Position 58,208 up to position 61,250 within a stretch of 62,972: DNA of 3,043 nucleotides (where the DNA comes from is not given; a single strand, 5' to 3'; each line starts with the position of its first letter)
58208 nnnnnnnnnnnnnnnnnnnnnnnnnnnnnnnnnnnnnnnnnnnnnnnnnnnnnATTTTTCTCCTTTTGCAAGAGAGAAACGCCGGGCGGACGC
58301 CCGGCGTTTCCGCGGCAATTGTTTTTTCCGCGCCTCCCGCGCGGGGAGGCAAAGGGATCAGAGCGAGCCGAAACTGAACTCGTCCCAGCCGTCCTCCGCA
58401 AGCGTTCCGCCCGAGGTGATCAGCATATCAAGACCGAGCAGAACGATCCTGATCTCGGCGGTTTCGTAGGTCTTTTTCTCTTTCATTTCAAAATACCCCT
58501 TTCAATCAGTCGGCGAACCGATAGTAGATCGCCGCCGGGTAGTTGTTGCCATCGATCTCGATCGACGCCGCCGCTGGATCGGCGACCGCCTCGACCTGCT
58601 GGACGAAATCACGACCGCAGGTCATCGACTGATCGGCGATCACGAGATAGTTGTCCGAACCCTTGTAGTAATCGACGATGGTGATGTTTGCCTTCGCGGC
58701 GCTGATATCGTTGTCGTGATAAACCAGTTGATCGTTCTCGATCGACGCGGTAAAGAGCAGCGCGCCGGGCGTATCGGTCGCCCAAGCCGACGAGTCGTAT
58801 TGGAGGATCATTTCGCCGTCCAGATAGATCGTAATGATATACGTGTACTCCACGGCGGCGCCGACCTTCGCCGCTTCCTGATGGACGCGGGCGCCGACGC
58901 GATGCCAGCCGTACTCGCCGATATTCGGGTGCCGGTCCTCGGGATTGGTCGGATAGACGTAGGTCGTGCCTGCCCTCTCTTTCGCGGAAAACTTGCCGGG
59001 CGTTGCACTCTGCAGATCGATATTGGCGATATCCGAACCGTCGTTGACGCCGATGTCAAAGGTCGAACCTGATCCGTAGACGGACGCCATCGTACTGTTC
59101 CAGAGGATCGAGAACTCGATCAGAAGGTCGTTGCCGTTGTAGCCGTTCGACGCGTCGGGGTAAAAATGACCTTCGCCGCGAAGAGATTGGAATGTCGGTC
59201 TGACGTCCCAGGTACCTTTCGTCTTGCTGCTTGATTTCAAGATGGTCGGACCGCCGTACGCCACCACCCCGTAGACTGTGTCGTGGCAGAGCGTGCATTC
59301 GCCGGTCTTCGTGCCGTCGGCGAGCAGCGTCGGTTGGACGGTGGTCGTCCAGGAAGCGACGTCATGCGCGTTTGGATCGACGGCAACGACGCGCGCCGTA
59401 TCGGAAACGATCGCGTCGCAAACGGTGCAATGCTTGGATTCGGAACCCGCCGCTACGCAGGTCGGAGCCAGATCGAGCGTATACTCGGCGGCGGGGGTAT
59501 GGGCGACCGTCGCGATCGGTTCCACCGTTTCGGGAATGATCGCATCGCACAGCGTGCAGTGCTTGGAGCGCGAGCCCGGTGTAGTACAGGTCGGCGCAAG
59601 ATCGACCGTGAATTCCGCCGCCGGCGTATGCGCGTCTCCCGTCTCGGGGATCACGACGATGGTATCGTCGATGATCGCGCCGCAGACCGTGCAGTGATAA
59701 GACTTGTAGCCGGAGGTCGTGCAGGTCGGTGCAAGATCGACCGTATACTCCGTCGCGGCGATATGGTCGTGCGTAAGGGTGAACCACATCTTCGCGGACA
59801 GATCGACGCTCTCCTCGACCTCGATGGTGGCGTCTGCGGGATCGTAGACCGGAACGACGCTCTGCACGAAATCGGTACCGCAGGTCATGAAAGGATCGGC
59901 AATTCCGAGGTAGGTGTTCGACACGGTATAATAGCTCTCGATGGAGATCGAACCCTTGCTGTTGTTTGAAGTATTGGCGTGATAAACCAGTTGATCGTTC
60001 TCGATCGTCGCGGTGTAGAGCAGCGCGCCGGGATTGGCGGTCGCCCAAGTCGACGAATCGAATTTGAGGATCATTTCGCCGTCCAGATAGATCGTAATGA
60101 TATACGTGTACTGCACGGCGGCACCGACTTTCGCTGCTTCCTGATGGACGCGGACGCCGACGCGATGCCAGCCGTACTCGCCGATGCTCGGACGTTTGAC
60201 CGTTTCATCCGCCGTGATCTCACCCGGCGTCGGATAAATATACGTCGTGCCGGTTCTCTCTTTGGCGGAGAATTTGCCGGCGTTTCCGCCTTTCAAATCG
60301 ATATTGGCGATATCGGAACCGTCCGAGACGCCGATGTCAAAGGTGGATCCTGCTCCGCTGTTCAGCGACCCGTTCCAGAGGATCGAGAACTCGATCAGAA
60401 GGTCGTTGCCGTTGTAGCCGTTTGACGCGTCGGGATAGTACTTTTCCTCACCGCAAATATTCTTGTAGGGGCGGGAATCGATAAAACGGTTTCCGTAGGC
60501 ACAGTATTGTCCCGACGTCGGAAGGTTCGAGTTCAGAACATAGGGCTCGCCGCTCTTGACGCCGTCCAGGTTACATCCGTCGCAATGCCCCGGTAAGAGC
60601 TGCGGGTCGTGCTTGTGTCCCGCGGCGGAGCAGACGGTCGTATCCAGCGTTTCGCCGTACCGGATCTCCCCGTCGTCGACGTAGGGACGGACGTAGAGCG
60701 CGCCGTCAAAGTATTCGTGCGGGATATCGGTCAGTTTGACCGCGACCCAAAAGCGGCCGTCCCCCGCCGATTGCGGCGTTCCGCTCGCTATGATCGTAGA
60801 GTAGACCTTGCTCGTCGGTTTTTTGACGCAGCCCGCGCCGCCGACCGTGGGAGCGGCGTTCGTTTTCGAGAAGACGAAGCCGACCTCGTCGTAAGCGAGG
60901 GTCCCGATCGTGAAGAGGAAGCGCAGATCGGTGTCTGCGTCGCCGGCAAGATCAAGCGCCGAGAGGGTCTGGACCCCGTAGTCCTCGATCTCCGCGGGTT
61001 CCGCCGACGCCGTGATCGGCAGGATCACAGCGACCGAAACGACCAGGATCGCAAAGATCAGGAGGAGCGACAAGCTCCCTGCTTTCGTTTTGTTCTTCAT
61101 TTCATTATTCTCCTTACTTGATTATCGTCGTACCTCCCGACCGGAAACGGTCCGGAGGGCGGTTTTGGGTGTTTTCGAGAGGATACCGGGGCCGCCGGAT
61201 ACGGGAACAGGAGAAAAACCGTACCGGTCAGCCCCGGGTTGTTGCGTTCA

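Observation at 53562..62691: Candidate undescribed surface glycan capture/degradation locus built on an unassigned protein family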

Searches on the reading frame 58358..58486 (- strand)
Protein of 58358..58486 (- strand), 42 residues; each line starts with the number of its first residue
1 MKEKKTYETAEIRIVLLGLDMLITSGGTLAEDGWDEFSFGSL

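Call 3: search_protein_families(library=pfam, proteins=[window:58358-58486:-], max_evalue=0.1)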
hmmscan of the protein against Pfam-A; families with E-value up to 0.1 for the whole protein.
window:58358-58486:- (42 aa): 0 families

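Call 4: search_protein_families(library=ncbifam, proteins=[window:58358-58486:-], max_evalue=0.1)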
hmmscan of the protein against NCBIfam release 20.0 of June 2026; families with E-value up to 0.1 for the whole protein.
window:58358-58486:- (42 aa): 0 families

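Call 48: find_homologous_proteins(query=A5, max_evalue=0.01)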
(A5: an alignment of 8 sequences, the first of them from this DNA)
Query A5 (8 sequences) (42 aa, profile of the alignment): 381 proteins with E <= 0.01 among 1087 candidates; the best 120 are listed.
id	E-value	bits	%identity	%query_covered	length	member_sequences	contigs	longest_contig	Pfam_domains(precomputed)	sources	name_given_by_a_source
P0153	1.2e-24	104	69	100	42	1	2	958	-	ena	-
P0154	2.0e-24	103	79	100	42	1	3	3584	-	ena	-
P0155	2.0e-24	103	69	100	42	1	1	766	-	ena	-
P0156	2.4e-24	103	71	100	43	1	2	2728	-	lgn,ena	-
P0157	2.8e-24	102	67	100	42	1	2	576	-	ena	-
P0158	3.3e-24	102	69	100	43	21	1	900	-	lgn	-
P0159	3.6e-24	102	81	100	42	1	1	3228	-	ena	-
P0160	3.7e-24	102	67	100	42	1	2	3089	-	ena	-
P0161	4.5e-24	102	76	100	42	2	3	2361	-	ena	-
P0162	6.7e-24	101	69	100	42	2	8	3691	-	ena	-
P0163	8.5e-24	101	79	100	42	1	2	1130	-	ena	-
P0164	9.2e-24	101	71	100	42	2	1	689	-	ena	-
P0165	9.8e-24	101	69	100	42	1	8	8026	-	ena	-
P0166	1.1e-23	101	69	100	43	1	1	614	-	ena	-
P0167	1.3e-23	100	67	100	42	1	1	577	-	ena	-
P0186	4.1e-23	99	70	95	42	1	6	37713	-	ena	-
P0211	1.3e-22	97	67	100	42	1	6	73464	-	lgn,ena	-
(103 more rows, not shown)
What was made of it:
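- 58358..58486 (-): orf42: conserved 42-aa acidic protein without a signal peptide, 19 nt downstream of sec864. There are 381 clusters in the protein collection (call 48).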

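Call 49: find_encoding_contigs(protein=P0211, flank=10000, max_places=3)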
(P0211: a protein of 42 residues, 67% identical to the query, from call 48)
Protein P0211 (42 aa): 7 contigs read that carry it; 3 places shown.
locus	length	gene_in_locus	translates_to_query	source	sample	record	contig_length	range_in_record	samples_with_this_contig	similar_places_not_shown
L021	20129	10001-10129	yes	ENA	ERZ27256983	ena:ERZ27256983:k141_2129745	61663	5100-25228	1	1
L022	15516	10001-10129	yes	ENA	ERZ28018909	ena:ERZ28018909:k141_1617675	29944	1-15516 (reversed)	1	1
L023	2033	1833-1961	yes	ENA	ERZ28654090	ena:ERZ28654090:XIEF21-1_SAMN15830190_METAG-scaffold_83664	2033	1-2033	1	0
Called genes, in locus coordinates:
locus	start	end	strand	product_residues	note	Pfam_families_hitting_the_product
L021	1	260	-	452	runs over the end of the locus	PF05167:DUF711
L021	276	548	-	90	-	PF01842:ACT, PF13740:ACT_6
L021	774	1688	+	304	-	PF01509:TruB_N, PF16198:TruB_C_2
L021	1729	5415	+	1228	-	PF00580:UvrD-helicase, PF01443:Viral_helicase1 (faint), PF13245:AAA_19 (weak), PF12705:PDDEXK_1 (faint), PF13245:AAA_19 (weak), PF13361:UvrD_C, PF13538:UvrD_C_2 (faint)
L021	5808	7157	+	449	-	-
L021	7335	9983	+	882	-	-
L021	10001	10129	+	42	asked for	-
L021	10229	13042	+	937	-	PF07940:Hepar_II_III_C, PF18675:HepII_C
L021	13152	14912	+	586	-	PF17167:Glyco_hydro_94, PF22422:MGH1-like_GH, PF01204:Trehalase (weak)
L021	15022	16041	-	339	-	PF01699:Na_Ca_ex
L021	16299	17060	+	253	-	PF00142:Fer4_NifH (weak), PF01656:CbiA, PF02374:ArsA_ATPase (weak), PF06564:CBP_BcsQ (weak), PF09140:MipZ, PF10609:ParA, PF13614:AAA_31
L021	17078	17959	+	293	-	PF02195:ParB_N, PF17762:HTH_ParB, PF01381:HTH_3 (faint)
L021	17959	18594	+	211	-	-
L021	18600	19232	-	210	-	-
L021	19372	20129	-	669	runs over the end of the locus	PF00753:Lactamase_B, PF12706:Lactamase_B_2 (weak), PF22505:RNase_J_b_CASP, PF07521:RMMBL, PF17770:RNase_J_C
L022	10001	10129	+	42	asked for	-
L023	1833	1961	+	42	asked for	-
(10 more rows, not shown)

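Call 50: find_encoding_contigs(protein=P0186, flank=10000, max_places=3)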
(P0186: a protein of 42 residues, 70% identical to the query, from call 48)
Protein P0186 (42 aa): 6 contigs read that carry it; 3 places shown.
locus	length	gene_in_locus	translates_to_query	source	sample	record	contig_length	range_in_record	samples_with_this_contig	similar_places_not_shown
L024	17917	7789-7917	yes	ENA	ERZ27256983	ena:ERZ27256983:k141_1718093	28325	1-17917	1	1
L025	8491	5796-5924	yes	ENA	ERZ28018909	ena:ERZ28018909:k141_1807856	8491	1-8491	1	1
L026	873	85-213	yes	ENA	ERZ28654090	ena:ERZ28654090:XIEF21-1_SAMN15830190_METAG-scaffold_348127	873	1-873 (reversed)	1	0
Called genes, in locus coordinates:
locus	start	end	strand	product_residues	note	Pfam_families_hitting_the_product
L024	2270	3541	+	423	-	PF04229:GrpB, PF00293:NUDIX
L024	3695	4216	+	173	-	PF01613:Flavin_Reduct (faint)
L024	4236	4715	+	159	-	PF01668:SmpB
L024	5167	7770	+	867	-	-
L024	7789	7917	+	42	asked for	-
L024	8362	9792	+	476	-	-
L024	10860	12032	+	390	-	PF02492:cobW, PF07683:CobW_C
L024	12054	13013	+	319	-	PF21537:DUF1980_C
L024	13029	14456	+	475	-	PF01546:Peptidase_M20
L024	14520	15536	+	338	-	PF00781:DAGK_cat, PF19279:YegS_C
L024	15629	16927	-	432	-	PF17892:Cadherin_5, PF17963:Big_9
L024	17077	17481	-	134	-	PF00380:Ribosomal_S9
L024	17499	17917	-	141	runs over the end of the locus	PF00572:Ribosomal_L13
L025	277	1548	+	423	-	PF04229:GrpB, PF00293:NUDIX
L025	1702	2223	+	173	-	PF01613:Flavin_Reduct (faint)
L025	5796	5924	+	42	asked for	-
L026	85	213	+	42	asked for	-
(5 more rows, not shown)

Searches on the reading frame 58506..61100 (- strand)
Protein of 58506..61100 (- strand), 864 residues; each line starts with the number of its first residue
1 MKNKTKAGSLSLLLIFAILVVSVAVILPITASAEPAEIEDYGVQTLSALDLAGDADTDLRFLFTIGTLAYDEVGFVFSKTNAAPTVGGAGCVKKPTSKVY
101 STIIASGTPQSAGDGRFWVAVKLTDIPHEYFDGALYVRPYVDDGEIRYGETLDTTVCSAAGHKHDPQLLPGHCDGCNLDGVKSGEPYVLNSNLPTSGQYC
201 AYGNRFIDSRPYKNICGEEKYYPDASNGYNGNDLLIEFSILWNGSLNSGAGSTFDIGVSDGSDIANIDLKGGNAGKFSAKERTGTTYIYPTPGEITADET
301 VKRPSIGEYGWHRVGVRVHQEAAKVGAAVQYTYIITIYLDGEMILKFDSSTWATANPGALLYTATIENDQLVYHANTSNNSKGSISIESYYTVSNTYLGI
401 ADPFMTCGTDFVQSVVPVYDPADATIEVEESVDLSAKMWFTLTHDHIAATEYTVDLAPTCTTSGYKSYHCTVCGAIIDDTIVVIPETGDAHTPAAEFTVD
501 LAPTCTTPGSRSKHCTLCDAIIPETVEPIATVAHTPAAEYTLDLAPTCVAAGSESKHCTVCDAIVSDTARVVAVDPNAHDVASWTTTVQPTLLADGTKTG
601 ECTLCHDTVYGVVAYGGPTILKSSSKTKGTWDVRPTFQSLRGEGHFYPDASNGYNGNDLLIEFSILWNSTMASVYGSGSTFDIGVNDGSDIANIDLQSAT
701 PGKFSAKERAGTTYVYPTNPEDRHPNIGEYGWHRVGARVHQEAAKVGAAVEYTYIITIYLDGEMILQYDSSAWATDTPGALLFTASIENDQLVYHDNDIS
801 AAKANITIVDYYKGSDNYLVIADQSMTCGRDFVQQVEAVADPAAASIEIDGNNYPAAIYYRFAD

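Call 3: search_protein_families(library=pfam, proteins=[window:58506-61100:-], max_evalue=0.1)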
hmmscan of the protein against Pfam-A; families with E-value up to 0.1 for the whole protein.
window:58506-61100:- (864 aa): 1 family
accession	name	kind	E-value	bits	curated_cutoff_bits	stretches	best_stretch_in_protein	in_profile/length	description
PF16708.10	LppA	-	0.043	14.2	26.4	0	295-329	76-110/153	Lipoprotein confined to pathogenic Mycobacterium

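Call 4: search_protein_families(library=ncbifam, proteins=[window:58506-61100:-], max_evalue=0.1)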
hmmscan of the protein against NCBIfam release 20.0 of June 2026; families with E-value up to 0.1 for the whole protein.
window:58506-61100:- (864 aa): 1 family
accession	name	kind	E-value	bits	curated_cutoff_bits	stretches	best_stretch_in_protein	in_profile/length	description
NF041328.1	C_rich_MXAN6577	subfamily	0.014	15.3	100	1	456-568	28-136/145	MXAN_6577-like cysteine-rich protein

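Call 8: search_solved_structures(query=window:58506-61100:-, max_evalue=1)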
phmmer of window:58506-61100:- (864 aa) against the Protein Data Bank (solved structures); distinct sequences matched with E-value up to 1: 0.
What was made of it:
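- On Zinc ribbon / zinc knuckle (Cys modules): There are no Pfam, NCBIfam or PDB hits above threshold (calls 3, 4, 8).
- Closest known: Concanavalin A-like lectin / LamG jelly-roll domains. Different: There is no sequence similarity to any Pfam, NCBIfam or PDB entry (calls 3, 4, 8).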

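Call 40: find_encoding_contigs(protein=window:58506-61100:-, flank=10000, max_places=4)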
Protein window:58506-61100:- (864 aa): no gene with exactly this product is on record in the collection.
